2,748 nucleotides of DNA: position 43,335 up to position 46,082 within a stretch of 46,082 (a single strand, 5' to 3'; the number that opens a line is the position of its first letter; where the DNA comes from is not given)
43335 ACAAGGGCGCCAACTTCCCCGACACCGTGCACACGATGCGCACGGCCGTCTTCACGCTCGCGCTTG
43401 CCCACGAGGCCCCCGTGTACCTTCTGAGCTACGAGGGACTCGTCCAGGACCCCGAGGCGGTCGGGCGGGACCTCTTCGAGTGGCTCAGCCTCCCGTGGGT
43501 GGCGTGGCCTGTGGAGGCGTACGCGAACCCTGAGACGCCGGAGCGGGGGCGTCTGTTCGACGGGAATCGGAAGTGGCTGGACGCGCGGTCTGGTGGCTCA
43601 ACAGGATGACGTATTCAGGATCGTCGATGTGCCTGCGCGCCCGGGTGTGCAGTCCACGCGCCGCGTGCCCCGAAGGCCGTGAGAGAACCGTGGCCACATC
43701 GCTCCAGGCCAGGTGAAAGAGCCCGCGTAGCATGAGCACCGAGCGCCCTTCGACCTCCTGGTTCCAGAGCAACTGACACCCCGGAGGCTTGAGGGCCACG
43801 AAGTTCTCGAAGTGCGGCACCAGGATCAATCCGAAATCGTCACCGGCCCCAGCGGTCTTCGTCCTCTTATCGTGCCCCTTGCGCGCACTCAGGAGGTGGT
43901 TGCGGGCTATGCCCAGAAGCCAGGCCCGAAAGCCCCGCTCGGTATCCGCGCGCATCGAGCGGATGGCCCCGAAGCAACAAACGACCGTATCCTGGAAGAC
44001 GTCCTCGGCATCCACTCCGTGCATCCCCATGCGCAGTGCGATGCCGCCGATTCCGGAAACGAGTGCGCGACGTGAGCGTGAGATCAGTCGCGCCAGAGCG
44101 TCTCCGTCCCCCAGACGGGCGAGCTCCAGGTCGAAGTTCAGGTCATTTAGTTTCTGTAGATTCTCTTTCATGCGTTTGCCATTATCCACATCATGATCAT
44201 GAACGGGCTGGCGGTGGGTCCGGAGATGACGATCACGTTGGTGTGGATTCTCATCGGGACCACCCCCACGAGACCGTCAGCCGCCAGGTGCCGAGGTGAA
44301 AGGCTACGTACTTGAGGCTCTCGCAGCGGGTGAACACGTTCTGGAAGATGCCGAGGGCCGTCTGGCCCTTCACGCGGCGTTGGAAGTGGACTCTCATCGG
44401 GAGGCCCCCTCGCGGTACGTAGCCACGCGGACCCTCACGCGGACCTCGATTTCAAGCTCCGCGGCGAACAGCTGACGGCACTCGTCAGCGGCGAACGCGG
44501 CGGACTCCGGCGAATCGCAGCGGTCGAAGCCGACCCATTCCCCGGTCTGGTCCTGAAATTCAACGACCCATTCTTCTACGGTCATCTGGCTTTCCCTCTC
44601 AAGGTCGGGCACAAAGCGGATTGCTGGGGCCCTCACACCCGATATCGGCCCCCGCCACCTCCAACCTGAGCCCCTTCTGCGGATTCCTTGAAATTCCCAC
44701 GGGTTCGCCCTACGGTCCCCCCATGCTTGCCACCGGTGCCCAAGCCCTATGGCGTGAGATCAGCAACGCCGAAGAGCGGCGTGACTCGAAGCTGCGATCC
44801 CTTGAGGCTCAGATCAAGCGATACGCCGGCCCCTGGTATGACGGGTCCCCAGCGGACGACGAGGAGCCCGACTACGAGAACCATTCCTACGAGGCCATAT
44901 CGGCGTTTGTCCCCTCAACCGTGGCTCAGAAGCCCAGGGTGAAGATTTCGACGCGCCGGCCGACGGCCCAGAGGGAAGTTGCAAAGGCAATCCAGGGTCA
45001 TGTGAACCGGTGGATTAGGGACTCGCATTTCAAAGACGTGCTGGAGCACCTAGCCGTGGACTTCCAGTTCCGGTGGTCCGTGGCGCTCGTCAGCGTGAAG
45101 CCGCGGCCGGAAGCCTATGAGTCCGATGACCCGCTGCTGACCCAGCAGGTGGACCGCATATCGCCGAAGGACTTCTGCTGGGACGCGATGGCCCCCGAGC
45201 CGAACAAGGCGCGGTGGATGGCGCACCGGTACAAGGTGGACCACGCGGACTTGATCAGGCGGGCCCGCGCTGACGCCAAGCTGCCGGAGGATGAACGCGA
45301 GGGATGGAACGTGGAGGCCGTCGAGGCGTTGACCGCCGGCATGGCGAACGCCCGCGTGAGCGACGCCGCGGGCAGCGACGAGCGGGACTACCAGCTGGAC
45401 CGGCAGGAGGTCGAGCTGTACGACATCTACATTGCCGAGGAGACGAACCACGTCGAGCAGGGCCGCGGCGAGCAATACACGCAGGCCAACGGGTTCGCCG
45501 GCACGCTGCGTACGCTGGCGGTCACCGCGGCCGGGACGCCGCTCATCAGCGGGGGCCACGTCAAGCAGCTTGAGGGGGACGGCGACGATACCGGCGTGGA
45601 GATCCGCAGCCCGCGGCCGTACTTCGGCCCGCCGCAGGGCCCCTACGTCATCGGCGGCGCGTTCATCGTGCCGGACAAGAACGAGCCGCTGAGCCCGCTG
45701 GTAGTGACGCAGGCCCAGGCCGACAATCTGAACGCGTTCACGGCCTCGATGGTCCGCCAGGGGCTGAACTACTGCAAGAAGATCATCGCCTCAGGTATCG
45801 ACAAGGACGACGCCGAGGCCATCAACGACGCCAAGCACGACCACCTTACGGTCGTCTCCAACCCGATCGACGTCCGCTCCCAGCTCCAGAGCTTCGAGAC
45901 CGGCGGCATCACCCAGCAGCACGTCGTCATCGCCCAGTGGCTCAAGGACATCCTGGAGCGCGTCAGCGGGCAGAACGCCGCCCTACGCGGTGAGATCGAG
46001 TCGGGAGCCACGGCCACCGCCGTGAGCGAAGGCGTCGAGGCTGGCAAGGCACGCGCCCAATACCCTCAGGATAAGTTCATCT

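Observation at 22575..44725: Genome-wide TANNNT-N6-ATG architecture implies leaderless mRNAs alongside SD-led genes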

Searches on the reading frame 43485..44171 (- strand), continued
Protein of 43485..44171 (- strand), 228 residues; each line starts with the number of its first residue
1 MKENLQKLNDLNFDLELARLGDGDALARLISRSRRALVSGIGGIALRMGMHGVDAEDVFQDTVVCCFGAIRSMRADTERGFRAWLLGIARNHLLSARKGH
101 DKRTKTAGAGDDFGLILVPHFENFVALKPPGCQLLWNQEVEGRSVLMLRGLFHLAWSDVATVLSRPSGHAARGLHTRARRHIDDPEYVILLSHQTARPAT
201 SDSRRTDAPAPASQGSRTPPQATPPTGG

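Call 80: search_protein_families(library=pfam, max_evalue=0.001, proteins=[L034:3906-7430:+, L034:14867-17104:-, L034:2-2077:-, L034:18884-19450:-, L035:1648-4683:+, L035:2-1564:-, L036:2456-4315:+, L034:13216-14841:+])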
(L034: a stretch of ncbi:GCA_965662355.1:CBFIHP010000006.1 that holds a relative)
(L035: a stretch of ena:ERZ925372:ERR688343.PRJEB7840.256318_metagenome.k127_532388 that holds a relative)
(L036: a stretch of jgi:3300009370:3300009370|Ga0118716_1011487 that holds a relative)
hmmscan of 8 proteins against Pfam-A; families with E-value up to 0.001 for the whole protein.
L034:3906-7430:+ (1174 aa): 1 family
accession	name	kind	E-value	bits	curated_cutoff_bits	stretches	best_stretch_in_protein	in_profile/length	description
PF03150.19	CCP_MauG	-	0.00011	23.3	25.6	0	461-527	5-71/149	Di-haem cytochrome c peroxidase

L034:14867-17104:- (745 aa): 4 families
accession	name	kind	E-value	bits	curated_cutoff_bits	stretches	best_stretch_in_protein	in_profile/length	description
PF13428.12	TPR_14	-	7.8e-07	29.6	23.5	0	390-425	9-44/44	Tetratricopeptide repeat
PF07607.17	DUF1570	-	1.7e-05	25.5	22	1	602-700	3-113/129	Protein of unknown function (DUF1570)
PF13432.12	TPR_16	-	0.00014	22.6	32.7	0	423-479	4-60/65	Tetratricopeptide repeat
PF04450.18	BSP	-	0.00057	20.2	23.8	1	597-642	99-145/207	Peptidase of plants and bacteria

L034:2-2077:- (692 aa): 0 families

L034:18884-19450:- (188 aa): 4 families
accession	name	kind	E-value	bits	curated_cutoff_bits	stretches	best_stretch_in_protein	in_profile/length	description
PF08281.18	Sigma70_r4_2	-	8e-15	54.7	25.7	1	130-182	2-54/54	Sigma-70, region 4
PF07638.17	Sigma70_ECF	-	6e-11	43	21.1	1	14-181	6-178/185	ECF sigma factor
PF04545.22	Sigma70_r4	-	1.9e-09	37.3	24.1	1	136-182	2-48/50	Sigma-70, region 4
PF22233.2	PhyR_sigma-like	-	6.3e-06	26.3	27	1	139-179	4-44/50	Response regulator PhyR, sigma-like domain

L035:1648-4683:+ (1011 aa): 6 families
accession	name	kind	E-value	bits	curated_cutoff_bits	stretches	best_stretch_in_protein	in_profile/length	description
PF00041.27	fn3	-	3.7e-08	33.9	25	1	912-989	2-75/84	Fibronectin type III domain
PF03150.19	CCP_MauG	-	9.5e-07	30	25.6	0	471-559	8-77/149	Di-haem cytochrome c peroxidase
PF25059.1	FN3_DSCAM-DSCAML_C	-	3.5e-06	27.7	39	1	930-998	13-80/89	DSCAM/DSCAML C-terminal Fn3-like domain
PF10282.15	Lactonase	-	6.6e-06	26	21.7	0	29-183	141-317/344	Lactonase, 7-bladed beta-propeller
PF25174.1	Beta-prop_THOC3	-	0.00013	21.6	305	1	31-147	47-163/272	THOC3 beta-propeller domain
PF09086.16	DUF1924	-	0.0007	20.4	22.5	0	466-496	8-38/96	Domain of unknown function (DUF1924)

L035:2-1564:- (521 aa): 0 families

L036:2456-4315:+ (619 aa): 1 family
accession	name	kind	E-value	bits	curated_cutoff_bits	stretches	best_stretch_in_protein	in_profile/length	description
PF13517.12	FG-GAP_3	-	0.00022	22.2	26.9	0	112-165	10-60/61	FG-GAP-like repeat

L034:13216-14841:+ (541 aa): 3 families
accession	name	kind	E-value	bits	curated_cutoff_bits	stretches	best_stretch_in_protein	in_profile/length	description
PF13517.12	FG-GAP_3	-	7.5e-32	110.2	26.9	4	120-181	1-61/61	FG-GAP-like repeat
PF07593.17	UnbV_ASPIC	-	4.1e-17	62.2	23.4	1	472-537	2-67/68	ASPIC and UnbV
PF01839.29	FG-GAP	-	1.3e-10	41.4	22.1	0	164-184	3-23/37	FG-GAP repeat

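Call 93: search_protein_representatives(protein=P0242)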
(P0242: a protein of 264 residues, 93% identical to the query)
Query: 264 residues. Proteins with E-value up to 0.001 (for the whole library): 142; up to 1e-10: 11; up to 1e-30: 3. The best 142 are listed.
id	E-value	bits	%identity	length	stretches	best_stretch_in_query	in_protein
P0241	4.8e-111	386.9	93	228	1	33-226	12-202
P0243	2.7e-48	181.1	53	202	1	24-209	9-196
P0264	8.5e-36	140.1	53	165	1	69-209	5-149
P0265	7.2e-27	110.8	47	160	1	53-206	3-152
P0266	2.7e-26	108.9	43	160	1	47-202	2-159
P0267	2.7e-18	82.7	57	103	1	26-104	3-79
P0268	4.5e-15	72.1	35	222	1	36-230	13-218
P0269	6.7e-15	71.6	38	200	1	36-204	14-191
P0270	6.6e-14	68.3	36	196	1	36-205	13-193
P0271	2.1e-12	63.3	37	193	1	36-203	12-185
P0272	3.1e-12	62.8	40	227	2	39-124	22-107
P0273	4.2e-10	55.8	34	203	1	37-210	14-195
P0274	1.0e-09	54.6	32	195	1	38-202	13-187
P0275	1.4e-09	54.1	30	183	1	45-205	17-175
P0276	3.1e-09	53.0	37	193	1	34-205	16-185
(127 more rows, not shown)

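Call 94: list_cluster_members(proteins=[P0264, P0265, P0266, P0268, P0269, P0270, P0271, P0272, P0273, P0274])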
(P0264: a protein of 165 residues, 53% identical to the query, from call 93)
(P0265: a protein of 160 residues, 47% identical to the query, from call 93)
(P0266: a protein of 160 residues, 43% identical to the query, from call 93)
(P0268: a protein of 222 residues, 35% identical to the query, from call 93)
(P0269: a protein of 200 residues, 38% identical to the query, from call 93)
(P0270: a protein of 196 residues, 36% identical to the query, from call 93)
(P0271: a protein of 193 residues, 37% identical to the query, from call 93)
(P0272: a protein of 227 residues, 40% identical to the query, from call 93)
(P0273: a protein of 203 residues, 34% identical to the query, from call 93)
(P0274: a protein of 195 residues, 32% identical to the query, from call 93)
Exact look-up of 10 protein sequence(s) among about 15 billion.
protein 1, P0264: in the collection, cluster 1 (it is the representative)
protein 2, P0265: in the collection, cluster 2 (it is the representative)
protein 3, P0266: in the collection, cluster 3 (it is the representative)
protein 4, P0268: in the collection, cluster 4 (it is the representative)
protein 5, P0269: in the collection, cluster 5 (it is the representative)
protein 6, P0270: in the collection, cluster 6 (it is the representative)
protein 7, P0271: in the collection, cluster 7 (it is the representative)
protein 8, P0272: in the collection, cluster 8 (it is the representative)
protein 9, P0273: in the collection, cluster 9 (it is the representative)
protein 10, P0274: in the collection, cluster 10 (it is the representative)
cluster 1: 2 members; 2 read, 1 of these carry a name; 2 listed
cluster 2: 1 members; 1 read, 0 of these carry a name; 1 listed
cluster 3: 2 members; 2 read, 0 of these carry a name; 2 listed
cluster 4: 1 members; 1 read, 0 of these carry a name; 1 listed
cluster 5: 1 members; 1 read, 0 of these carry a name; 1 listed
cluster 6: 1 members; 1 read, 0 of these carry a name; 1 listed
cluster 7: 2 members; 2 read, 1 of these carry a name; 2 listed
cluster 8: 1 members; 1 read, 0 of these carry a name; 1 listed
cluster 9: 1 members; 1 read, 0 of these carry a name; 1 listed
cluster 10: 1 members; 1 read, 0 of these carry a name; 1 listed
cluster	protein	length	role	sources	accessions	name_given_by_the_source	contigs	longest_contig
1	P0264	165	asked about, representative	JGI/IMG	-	DNA-directed RNA polymerase specialized sigma24 family protein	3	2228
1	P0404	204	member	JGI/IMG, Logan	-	-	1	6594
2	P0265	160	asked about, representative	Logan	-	-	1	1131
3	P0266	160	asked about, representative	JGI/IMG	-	-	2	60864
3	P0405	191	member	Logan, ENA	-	-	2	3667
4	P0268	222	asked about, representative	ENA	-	-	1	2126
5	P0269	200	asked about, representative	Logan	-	-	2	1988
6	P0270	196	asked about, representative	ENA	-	-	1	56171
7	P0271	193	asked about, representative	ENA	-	-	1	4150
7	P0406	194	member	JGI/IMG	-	DNA-directed RNA polymerase specialized sigma24 family protein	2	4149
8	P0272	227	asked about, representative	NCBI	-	-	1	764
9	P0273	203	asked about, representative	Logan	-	-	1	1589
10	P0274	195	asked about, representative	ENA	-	-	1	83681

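Call 95: find_encoding_contigs(protein=P0266, flank=10000, max_places=1)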
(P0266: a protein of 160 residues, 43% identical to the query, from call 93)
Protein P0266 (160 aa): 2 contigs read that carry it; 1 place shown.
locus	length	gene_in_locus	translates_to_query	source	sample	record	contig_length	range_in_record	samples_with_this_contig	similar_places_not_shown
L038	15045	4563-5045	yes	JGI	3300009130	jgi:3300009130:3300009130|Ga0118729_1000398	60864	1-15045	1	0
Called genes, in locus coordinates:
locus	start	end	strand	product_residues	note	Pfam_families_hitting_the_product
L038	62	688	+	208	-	PF01081:Aldolase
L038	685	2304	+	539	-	PF00270:DEAD, PF04851:ResIII (weak), PF00271:Helicase_C, PF09339:HTH_IclR (faint), PF16124:RecQ_Zn_bind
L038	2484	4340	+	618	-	-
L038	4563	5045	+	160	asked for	-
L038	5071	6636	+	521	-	PF00106:adh_short (weak), PF13561:adh_short_C2 (weak)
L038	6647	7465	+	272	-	PF13174:TPR_6 (faint), PF13371:TPR_9 (faint), PF13424:TPR_12 (weak), PF13428:TPR_14 (faint), PF13432:TPR_16, PF14559:TPR_19 (faint), PF13432:TPR_16 (weak), PF07719:TPR_2 (weak), +6 more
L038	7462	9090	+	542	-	PF01839:FG-GAP (faint), PF13517:FG-GAP_3, PF07593:UnbV_ASPIC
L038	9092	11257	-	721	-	-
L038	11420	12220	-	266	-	-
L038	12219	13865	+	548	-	PF00342:PGI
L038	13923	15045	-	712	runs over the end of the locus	PF25852:DUF6242_C (faint), PF15902:Sortilin-Vps10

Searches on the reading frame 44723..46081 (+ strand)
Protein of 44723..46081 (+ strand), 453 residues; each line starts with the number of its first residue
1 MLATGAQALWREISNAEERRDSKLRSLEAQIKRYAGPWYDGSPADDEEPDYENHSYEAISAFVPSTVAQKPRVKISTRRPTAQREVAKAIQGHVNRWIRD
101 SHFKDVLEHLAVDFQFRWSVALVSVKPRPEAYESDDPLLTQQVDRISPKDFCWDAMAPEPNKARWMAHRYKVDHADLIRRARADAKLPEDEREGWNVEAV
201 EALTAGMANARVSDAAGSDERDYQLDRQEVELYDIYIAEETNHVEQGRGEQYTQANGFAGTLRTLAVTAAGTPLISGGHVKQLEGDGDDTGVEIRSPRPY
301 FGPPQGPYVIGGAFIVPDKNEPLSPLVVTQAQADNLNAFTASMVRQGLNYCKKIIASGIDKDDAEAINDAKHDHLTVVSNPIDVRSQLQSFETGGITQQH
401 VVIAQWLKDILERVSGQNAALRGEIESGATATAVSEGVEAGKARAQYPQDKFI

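Call 9: search_protein_families(library=phrogs, proteins=[window:44723-46081:+])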
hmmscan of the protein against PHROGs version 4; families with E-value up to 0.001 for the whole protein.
window:44723-46081:+ (453 aa): 1 family
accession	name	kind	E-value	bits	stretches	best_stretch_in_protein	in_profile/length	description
phrog_156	-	head and packaging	5.7e-07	29.3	1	69-451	80-441/681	portal protein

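Call 12: find_related_loci(query=window:44723-46081:+, collection=viral_contigs, flank=10000)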
Query window:44723-46081:+ (453 aa) in viral_contigs; peptide patterns used: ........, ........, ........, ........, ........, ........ (x = any residue, [..] = any of these).
16 stretches matched a pattern, but none encodes a relative of the query by tblastn (E <= 1e-3).
